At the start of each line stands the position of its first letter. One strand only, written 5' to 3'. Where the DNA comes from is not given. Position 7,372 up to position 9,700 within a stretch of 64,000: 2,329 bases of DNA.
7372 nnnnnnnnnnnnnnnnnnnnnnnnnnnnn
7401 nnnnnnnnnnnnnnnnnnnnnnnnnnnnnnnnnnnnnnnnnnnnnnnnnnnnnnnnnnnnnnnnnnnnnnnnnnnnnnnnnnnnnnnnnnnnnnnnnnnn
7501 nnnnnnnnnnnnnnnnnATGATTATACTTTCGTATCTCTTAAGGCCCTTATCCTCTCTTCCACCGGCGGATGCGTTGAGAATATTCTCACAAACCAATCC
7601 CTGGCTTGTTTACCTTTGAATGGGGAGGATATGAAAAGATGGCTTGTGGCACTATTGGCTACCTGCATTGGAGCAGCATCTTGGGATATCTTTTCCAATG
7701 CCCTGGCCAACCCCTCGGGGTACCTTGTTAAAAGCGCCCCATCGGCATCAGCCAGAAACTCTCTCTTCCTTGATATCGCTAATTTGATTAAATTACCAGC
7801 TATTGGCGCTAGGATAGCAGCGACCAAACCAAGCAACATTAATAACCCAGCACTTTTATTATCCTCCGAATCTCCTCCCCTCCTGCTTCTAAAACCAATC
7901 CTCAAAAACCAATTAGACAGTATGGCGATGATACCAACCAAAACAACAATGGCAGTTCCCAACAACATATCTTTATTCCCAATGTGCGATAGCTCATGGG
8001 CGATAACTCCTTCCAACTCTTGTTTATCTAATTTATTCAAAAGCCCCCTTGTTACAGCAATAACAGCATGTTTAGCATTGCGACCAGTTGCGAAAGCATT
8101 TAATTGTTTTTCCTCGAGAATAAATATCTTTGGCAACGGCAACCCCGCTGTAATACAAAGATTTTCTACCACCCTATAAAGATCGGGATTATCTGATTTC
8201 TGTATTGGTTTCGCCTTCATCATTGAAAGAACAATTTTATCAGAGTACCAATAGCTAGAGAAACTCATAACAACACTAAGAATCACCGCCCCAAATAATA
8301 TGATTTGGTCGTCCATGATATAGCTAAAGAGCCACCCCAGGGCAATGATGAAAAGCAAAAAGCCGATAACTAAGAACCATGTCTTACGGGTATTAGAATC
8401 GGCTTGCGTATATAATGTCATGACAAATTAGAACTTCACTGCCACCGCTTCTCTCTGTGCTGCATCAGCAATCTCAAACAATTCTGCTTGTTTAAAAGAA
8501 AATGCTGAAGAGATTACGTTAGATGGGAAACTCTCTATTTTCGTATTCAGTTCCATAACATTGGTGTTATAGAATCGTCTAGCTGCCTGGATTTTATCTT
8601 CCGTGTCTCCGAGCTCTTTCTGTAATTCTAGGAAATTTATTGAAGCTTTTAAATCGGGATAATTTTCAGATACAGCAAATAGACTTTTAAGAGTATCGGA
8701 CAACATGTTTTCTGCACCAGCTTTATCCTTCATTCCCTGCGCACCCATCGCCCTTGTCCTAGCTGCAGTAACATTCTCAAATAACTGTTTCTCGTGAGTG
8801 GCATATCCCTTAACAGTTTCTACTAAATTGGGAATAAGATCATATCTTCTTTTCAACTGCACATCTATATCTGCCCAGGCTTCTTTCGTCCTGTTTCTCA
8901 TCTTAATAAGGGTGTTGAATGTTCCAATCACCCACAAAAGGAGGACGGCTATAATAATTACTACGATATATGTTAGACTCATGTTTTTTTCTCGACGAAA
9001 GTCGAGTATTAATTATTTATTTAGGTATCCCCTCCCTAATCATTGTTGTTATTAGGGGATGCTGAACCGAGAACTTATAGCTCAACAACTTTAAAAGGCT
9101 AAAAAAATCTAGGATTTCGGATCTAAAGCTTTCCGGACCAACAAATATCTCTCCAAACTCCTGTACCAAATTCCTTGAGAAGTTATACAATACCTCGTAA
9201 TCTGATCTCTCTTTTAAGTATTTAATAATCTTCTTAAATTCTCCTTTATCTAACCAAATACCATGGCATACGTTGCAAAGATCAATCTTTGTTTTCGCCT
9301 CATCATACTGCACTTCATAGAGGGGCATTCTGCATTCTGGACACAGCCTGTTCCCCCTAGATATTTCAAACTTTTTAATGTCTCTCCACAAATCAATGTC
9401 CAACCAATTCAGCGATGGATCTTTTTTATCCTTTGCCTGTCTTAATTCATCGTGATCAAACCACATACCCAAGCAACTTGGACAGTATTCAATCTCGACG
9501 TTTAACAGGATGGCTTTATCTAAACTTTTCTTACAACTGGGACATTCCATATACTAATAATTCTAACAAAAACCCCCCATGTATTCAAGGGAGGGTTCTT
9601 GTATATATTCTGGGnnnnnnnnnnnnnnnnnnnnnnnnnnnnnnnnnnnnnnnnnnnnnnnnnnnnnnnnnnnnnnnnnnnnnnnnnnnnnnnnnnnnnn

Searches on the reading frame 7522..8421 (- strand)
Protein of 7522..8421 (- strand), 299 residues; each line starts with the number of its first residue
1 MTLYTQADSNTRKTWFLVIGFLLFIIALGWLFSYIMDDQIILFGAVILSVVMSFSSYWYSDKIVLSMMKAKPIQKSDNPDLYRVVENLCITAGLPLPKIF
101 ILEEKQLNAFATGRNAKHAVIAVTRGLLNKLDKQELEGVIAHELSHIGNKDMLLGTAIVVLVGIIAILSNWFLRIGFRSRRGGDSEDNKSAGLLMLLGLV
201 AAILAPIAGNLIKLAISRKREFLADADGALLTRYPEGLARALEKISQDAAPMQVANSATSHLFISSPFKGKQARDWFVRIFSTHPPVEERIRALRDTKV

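Call 17: search_protein_families(library=pfam, proteins=[window:7522-8421:-], max_evalue=0.001)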
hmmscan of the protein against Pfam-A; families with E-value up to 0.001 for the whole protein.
window:7522-8421:- (299 aa): 2 families
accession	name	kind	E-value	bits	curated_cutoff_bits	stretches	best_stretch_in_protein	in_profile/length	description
PF01435.24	Peptidase_M48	-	7.7e-34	117.6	20.3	1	77-297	3-185/186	Peptidase family M48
PF05569.17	Peptidase_M56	-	0.00022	20.9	31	1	118-162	175-219/296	BlaR1 peptidase M56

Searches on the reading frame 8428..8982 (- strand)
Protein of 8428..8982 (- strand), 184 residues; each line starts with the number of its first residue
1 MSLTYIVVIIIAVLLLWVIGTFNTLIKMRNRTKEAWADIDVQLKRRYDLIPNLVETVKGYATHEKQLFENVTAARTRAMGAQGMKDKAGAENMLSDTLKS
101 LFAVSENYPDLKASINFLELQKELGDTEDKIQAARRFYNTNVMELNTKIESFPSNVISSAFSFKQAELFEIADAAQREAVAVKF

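Call 17: search_protein_families(library=pfam, proteins=[window:8428-8982:-], max_evalue=0.001)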
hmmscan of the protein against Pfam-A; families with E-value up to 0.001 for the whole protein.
window:8428-8982:- (184 aa): 1 family
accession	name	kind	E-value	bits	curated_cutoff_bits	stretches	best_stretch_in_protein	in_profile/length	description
PF04011.17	LemA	-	1e-60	204.3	26.2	1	35-184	1-149/149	LemA family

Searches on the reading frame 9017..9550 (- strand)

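Call 17: search_protein_families(library=pfam, proteins=[window:9017-9550:-], max_evalue=0.001)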
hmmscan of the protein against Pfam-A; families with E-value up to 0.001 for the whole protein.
window:9017-9550:- (177 aa): 1 family
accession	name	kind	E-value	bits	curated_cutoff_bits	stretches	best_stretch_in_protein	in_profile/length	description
PF13453.11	Zn_ribbon_TFIIB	-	1.6e-23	82.3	22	2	3-41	2-40/41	Transcription factor zinc-finger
